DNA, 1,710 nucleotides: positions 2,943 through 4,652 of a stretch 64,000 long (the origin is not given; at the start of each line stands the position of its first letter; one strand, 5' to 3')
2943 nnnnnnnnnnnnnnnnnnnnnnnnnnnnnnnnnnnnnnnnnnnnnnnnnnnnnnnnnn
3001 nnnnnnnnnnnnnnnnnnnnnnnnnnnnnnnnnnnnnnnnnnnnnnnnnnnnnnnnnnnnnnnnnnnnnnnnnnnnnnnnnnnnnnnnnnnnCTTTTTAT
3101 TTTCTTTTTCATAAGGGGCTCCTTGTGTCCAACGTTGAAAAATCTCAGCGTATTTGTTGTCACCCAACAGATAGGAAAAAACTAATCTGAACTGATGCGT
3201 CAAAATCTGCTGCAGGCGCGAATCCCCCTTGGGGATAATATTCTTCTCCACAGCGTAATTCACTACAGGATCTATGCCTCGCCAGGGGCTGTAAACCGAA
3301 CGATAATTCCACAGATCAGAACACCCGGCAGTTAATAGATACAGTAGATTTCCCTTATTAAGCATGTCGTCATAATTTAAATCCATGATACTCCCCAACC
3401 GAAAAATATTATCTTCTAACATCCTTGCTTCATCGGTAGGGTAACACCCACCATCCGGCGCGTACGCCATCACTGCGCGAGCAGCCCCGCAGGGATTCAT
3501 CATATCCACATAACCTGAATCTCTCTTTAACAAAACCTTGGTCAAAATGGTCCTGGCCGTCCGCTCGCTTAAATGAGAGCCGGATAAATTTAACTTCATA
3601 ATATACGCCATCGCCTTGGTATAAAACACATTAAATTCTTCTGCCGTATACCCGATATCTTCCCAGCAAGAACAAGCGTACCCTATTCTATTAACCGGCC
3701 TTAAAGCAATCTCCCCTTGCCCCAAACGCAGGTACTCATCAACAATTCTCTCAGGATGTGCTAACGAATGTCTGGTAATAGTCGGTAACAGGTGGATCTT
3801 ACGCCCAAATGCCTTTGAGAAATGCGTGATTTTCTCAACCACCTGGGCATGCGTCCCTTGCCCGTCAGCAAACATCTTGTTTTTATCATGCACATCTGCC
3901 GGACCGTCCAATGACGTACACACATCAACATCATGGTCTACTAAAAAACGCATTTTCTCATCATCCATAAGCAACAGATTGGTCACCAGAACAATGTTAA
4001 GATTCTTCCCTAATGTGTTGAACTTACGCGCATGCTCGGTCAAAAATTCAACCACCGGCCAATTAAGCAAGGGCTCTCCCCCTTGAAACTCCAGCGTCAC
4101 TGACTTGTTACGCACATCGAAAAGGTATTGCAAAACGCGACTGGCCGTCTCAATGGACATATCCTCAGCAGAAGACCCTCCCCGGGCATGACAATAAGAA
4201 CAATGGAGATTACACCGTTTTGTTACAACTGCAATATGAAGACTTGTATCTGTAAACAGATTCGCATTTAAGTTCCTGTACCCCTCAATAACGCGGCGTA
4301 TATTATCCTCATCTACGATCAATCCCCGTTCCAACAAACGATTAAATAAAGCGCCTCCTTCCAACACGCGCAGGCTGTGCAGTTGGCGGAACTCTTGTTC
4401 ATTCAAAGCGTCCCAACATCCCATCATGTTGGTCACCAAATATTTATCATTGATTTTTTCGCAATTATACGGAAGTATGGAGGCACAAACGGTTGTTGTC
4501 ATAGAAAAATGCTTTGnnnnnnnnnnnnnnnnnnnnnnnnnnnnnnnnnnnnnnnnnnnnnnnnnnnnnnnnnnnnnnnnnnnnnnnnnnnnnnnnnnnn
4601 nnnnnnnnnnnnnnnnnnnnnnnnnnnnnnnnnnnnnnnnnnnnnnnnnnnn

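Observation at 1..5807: Cluster of three radical-SAM enzymes, a small Ser/Thr/Pro-rich peptide gene and glycosyltransferases (candidate peptide-modification locus)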

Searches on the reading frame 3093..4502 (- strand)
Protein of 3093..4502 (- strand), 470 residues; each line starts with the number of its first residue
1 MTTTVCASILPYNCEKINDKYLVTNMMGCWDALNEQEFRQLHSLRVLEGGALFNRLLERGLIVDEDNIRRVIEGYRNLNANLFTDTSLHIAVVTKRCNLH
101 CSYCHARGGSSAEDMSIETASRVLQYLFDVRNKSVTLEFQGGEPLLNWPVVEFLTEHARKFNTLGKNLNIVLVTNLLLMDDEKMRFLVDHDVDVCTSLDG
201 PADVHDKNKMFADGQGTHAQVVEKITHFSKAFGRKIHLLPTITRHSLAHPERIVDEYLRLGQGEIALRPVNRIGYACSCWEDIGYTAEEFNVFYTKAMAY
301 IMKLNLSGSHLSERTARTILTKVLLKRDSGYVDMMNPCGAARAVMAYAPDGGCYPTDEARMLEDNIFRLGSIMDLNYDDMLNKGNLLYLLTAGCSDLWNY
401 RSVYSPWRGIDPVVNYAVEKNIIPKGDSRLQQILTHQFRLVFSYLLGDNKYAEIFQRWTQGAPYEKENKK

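Call 4: search_protein_families(library=pfam, proteins=[window:3093-4502:-], max_evalue=0.01)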
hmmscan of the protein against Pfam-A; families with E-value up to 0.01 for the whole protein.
window:3093-4502:- (470 aa): 2 families
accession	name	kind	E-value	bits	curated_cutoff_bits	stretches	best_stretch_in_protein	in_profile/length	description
PF04055.27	Radical_SAM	-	2.9e-15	57.3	29.5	1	92-253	2-162/166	Radical SAM superfamily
PF13353.11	Fer4_12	-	5e-08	33.8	22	1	91-220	9-134/137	4Fe-4S single cluster domain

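Call 5: search_protein_families(library=ncbifam, proteins=[window:3093-4502:-], max_evalue=0.01)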
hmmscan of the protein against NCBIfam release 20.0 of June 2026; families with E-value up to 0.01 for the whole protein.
window:3093-4502:- (470 aa): 69 families (the best 25 are shown)
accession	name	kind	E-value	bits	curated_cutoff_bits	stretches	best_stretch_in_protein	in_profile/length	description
TIGR03978.1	rSAM_paired_1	equivalog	2e-109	366.5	370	1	10-459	2-466/466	His-Xaa-Ser system radical SAM maturase HxsB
NF047865.1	rSAM_PapB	equivalog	4.6e-34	118.1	340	1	92-374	8-281/330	PapB family radical SAM/SPASM ranthipeptide maturase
TIGR04064.1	rSAM_nif11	equivalog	1.8e-33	116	518.7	1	91-233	82-229/459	nif11-like peptide radical SAM maturase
TIGR03974.1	rSAM_six_Cys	equivalog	4.7e-32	111.4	425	1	54-377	67-384/451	thioether cross-link-forming SCIFF peptide maturase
TIGR04068.1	rSAM_ocin_clost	equivalog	3.9e-30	105.1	500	1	77-232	74-236/462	Cys-rich peptide radical SAM maturase CcpM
NF040492.1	not_ScfB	exception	1.6e-25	89.9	855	1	93-382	101-388/450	ScfB-related radical SAM/SPASM orphan maturase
TIGR03906.1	quino_hemo_SAM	equivalog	2.5e-25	89.1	453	1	92-228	99-241/467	quinohemoprotein amine dehydrogenase maturation protein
TIGR03942.1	sulfatase_rSAM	equivalog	5.6e-23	81.6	349.45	1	91-383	5-293/363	anaerobic sulfatase maturase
NF035951.1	rSAM_RumMC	equivalog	8.5e-23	80.8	720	1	87-235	112-266/510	RumMC family radical SAM sactipeptide maturase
NF038107.1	rSAM_NF038107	equivalog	7.8e-22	77.6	600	1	53-230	51-235/444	Cys-every-fifth radical SAM/SPASM peptide maturase CefB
NF041298.1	rSAM_mat_DynA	equivalog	1.9e-21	76.5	450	1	94-382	8-292/356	dynobactin maturation radical SAM/SPASM protein DynA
TIGR04083.1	rSAM_pep_methan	hypoth_equivalog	2.4e-21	76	300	1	92-261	5-168/376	TIGR04083 family peptide-modifying radical SAM enzyme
TIGR04463.1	rSAM_vs_C_rich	equivalog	2.9e-21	75.8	525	1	23-261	14-260/438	TIGR04463 family radical SAM/SPASM RiPP maturase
TIGR04163.1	rSAM_cobopep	equivalog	2.9e-21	75.7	375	1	93-383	70-357/428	peptide-modifying radical SAM enzyme CbpB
TIGR04280.1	geopep_mat_rSAM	hypoth_equivalog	1.1e-20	74.1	400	1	81-229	78-231/428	geopeptide radical SAM maturase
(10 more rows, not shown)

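Call 12: find_homologous_proteins(query=window:3093-4502:-, max_evalue=1e-10)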
Query window:3093-4502:- (470 aa): 2775 proteins with E <= 1e-10 among 8000 candidates; the best 120 are listed.
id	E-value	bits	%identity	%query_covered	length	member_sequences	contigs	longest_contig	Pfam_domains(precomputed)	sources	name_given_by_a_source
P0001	0.0e+0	1036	95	100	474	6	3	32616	PF04055.28,PF13353.12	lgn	-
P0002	5.3e-288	973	87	100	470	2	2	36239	PF04055.28,PF13353.12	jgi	jgi:His-Xaa-Ser system radical SAM maturase HxsB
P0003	2.7e-278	941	84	100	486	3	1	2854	PF04055.28,PF13353.12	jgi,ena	-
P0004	3.2e-277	938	84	100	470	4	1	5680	PF04055.28,PF13353.12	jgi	jgi:His-Xaa-Ser system radical SAM maturase HxsB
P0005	4.3e-277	937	87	98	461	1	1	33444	PF04055.28,PF13353.12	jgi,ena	-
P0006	4.9e-277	937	85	100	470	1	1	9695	PF04055.28,PF13353.12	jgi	jgi:His-Xaa-Ser system radical SAM maturase HxsB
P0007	4.2e-276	934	85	100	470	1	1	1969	PF04055.28,PF13353.12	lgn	-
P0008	2.1e-274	929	83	100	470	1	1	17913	PF04055.28,PF13353.12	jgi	jgi:uncharacterized protein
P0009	9.0e-271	917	82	100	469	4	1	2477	PF04055.28,PF13353.12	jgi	-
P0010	2.5e-269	912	82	100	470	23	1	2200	PF04055.28,PF13353.12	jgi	jgi:His-Xaa-Ser system radical SAM maturase HxsB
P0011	4.1e-269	911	83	100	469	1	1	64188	PF04055.28,PF13353.12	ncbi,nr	ncbi:MAG: His-Xaa-Ser system radical SAM maturase HxsB [Candidatus Omnitrophica bacterium]|nr:His-Xa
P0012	2.0e-268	909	82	100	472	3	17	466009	PF04055.28,PF13353.12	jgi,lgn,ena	-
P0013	2.1e-268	909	82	100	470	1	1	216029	PF04055.28,PF13353.12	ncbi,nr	ncbi:MAG: radical SAM protein [Candidatus Omnitrophica bacterium]|nr:radical SAM protein [Candidatus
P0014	5.1e-268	908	83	98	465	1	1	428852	PF04055.28,PF13353.12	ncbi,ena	-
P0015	4.9e-267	904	82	100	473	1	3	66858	PF04055.28,PF13353.12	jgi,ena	-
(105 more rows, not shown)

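Call 14: find_related_loci(query=A1, collection=genome_contigs, flank=10000)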
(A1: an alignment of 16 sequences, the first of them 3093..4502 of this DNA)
Query A1 (470 aa) in genome_contigs; peptide patterns used: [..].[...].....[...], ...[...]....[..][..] (x = any residue, [..] = any of these).
599 stretches matched a pattern (row limit reached: there are more); 519 encode a relative of the query (tblastn E <= 1e-3); the best 80 are kept; 80 distinct loci.
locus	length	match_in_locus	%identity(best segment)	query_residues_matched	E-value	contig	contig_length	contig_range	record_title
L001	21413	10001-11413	83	1-470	0e+0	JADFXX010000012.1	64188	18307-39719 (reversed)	MAG: Candidatus Omnitrophota bacterium isolate nDJH2bin18 nDJH2_bin18_NODE_12_length_64188_cov_48.098313, whole genome s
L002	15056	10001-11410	82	1-470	0e+0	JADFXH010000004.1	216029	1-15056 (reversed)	MAG: Candidatus Omnitrophota bacterium isolate nDJH13bin20 nDJH13_bin20_NODE_4_length_216029_cov_9.374494, whole genome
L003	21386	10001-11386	83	1-462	0e+0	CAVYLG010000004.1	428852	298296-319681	MAG: Candidatus Omnitrophota bacterium isolate MFD01476.bin.2.120 genome assembly, contig: contig_28232, whole genome sh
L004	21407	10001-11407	78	1-469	0e+0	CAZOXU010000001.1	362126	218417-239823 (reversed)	MAG TPA_asm: uncultured Planctomycetales bacterium isolate SRP278252_co2_25 genome assembly, contig: NODE_15_length_3621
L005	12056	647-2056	75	1-470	0e+0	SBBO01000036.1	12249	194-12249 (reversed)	MAG: Planctomycetales bacterium isolate Bin_37_8 Hy_contig9774, whole genome shotgun sequence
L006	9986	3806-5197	73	1-463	0e+0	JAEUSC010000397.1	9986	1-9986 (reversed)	MAG: Candidatus Omnitrophota bacterium isolate new MAG-293 k141_4089012, whole genome shotgun sequence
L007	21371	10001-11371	75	6-462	0e+0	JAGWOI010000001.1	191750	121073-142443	MAG: Candidatus Omnitrophota bacterium isolate REEB252 contig-150_44, whole genome shotgun sequence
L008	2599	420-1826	72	1-469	0e+0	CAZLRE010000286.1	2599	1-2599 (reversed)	MAG TPA_asm: uncultured Planctomycetales bacterium isolate binchicken_co16_163 genome assembly, contig: NODE_71114_lengt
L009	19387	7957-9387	71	1-470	0e+0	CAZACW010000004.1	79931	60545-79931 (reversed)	MAG TPA_asm: uncultured Planctomycetales bacterium isolate SRP273308_co1_408 genome assembly, contig: NODE_322_length_79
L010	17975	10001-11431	68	1-469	0e+0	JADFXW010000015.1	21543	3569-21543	MAG: Candidatus Omnitrophota bacterium isolate nDJH2bin13 nDJH2_bin13_NODE_15_length_21543_cov_2.615241, whole genome sh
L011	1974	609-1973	68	1-455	0e+0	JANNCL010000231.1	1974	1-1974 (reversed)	MAG: Candidatus Omnitrophota bacterium isolate OTE_78_metabat_191 OTE_78_k141_2040230, whole genome shotgun sequence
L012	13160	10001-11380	64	1-459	0e+0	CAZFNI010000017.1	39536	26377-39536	MAG TPA_asm: uncultured Planctomycetales bacterium isolate SRP342105_co1_465 genome assembly, contig: NODE_1270_length_3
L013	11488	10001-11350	59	9-458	1e-179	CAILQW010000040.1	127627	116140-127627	MAG: Candidatus Omnitrophica bacterium isolate AM4_bin-704 genome assembly, contig: bin-704:40/67, whole genome shotgun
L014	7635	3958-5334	56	9-467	3e-178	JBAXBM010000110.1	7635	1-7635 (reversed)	MAG: Candidatus Omnitrophota bacterium isolate ELA167 MAG167_110, whole genome shotgun sequence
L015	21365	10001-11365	53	8-462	4e-167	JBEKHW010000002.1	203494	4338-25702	MAG: Candidatus Omnitrophota bacterium isolate SPRUCE 286 SPRUCE_286_2, whole genome shotgun sequence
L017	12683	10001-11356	52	8-460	6e-166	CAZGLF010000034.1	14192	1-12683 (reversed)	MAG TPA_asm: uncultured Planctomycetia bacterium isolate SRP141376_co2_388 genome assembly, contig: NODE_8444_length_141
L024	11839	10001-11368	47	8-458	6e-145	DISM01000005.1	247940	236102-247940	MAG TPA_asm: Candidatus Omnitrophica bacterium UBA6210 UBA6210_contig_4941, whole genome shotgun sequence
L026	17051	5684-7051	46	8-458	1e-141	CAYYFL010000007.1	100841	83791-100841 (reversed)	MAG TPA_asm: uncultured Planctomycetia bacterium isolate binchicken_co20_28 genome assembly, contig: NODE_546_length_100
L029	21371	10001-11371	45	8-458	2e-134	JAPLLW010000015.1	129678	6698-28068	MAG: Candidatus Omnitrophota bacterium isolate LacPavin_0419_WC70L_MAG_40_11 LacPavin_0419_WC70L_scaffold_281027, whole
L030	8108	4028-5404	43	8-459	2e-131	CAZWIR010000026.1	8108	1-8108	MAG TPA_asm: uncultured Planctomycetia bacterium isolate binchicken_co9_194 genome assembly, contig: NODE_4073_length_81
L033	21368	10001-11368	58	9-464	0e+0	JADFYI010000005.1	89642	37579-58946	MAG: Candidatus Omnitrophota bacterium isolate nDJH6bin28 nDJH6_bin28_NODE_137_length_89642_cov_11.075201, whole genome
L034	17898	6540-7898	43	9-459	1e-115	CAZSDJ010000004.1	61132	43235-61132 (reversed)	MAG TPA_asm: uncultured Planctomycetia bacterium isolate SRP141376_co2_332 genome assembly, contig: NODE_1256_length_611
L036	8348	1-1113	45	102-467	5e-108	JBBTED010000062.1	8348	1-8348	MAG: Candidatus Firestonebacteria bacterium isolate H52-bin162_1 H52_bin162_1_000000000062, whole genome shotgun sequenc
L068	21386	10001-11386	32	8-459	3e-69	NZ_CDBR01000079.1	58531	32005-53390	Aeromonas allosaccharophila strain CECT 4199 CDBR01000079, whole genome shotgun sequence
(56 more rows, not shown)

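Call 31: search_protein_families(library=padloc, proteins=[window:3093-4502:-], max_evalue=0.001)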
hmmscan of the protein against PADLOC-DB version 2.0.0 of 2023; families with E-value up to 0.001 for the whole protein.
window:3093-4502:- (470 aa): 2 families
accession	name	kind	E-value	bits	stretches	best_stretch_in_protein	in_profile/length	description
PDLC02903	pVip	-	3.8e-11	40.9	1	93-201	6-103/257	Viperins not associated with kinases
PDLC02904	pVip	-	2.6e-09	35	1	93-236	9-143/262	Viperins associated with kinases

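Call 38: predict_structure(alignment_id=A1)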
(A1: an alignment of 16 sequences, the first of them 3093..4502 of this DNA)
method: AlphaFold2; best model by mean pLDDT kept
length: 470 residues; sequences in the alignment: 16
mean_pLDDT: 82.8   pTM: 0.87
mean pLDDT of the five models: 82.8, 82.3, 80.6, 80.0, 78.0
residues with pLDDT >= 90: 213; 70-90: 176; 50-70: 44; < 50: 37
segments of 3 or more residues with pLDDT < 50: 1-4, 83-87, 108-110, 331-343, 462-470
pLDDT, mean of each block of 10 residues (from residue 1): 65 94 93 97 90 96 93 82 54 86 64 85 82 79 91 93 83 93 97 93 93 90 97 92 95 97 90 82 93 98 96 89 78 37 69 81 80 79 60 55 78 76 72 90 95 90 32
secondary structure, 60 per line:
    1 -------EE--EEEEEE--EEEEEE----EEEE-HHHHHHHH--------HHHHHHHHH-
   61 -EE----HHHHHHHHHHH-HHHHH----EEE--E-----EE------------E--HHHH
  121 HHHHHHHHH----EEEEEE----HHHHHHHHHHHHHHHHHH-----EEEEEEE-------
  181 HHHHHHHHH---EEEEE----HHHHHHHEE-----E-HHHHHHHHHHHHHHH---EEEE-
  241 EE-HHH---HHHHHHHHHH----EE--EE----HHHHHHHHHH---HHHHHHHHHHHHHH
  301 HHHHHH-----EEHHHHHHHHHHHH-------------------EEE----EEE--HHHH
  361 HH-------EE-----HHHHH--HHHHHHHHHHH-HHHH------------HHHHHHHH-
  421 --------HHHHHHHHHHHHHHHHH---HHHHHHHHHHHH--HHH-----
elements in order: E12-17 E20-25 E30-33 H35-42 H51-59 H68-78 H80-84 E89-91 H117-129 E134-139 H144-161 E167-173 H181-189 E193-197 H202-208 H218-232 E236-239 H250-259 H274-283 H287-306 H314-325 E345-347 E352-354 H357-362 H377-381 H384-394 H396-399 H412-419 H429-445 H449-460

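Call 41: fold_search(model_id=the predicted structure, library=pdb)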
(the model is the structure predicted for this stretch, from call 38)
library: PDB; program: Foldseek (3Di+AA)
matches with E <= 10: 1406; with E <= 0.001: 83
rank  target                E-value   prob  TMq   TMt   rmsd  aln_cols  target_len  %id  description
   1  5wgg_A                4.3e-21  1.00  0.65  0.68   7.9       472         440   18  Structural Insights into Thioether Bond Formation in the Biosynthesis of Sactipeptides (released 2017-07-26)
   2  5why_A                4.5e-21  1.00  0.63  0.70   8.1       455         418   18  Structural Insights into Thioether Bond Formation in the Biosynthesis of Sactipeptides (released 2017-07-26)
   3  5why_B                1.8e-20  1.00  0.65  0.71   8.0       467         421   19  Structural Insights into Thioether Bond Formation in the Biosynthesis of Sactipeptides (released 2017-07-26)
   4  4k37_B                2.5e-19  1.00  0.64  0.80   4.0       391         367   18  Native anSMEcpe with bound AdoMet (released 2013-05-08)
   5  4k36_A                1.5e-18  1.00  0.62  0.75   4.8       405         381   19  His6 tagged anSMEcpe with bound AdoMet (released 2013-05-08)
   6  4k38_B                2.0e-18  1.00  0.64  0.81   4.1       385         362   20  Native anSMEcpe with bound AdoMet and Kp18Cys peptide (released 2013-05-08)
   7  4k37_A                2.9e-18  1.00  0.64  0.81   4.1       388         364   19  Native anSMEcpe with bound AdoMet (released 2013-05-08)
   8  4k39_A                3.7e-18  1.00  0.65  0.82   3.8       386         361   19  Native anSMEcpe with bound AdoMet and Cp18Cys peptide (released 2013-05-08)
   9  4k39_B                3.7e-18  1.00  0.62  0.80   3.8       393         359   20  Native anSMEcpe with bound AdoMet and Cp18Cys peptide (released 2013-05-08)
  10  4k38_A                6.0e-18  1.00  0.64  0.80   3.8       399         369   18  Native anSMEcpe with bound AdoMet and Kp18Cys peptide (released 2013-05-08)
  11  4k36_B                9.3e-18  1.00  0.63  0.79   4.0       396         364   18  His6 tagged anSMEcpe with bound AdoMet (released 2013-05-08)
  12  8vpo                  2.7e-15  1.00  0.62  0.65   5.9       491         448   15  X-Ray Crystal Structure of TigE from Paramaledivibacter caminithermalis (released 2024-02-07)
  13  9gm3_A                3.4e-14  1.00  0.59  0.72   4.7       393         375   18  Crystal structure of the complex formed between the radical SAM protein ChlB and the leader region of its precursor su (released 2025-06-25)
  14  9gm3_C                5.3e-14  1.00  0.57  0.70   4.9       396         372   18  Crystal structure of the complex formed between the radical SAM protein ChlB and the leader region of its precursor su (released 2025-06-25)
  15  9gmc_A                8.2e-14  1.00  0.58  0.71   4.8       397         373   18  Crystal structure of the complex formed between the radical SAM protein ChlB and the R3A mutant of ChlA (released 2025-06-25)
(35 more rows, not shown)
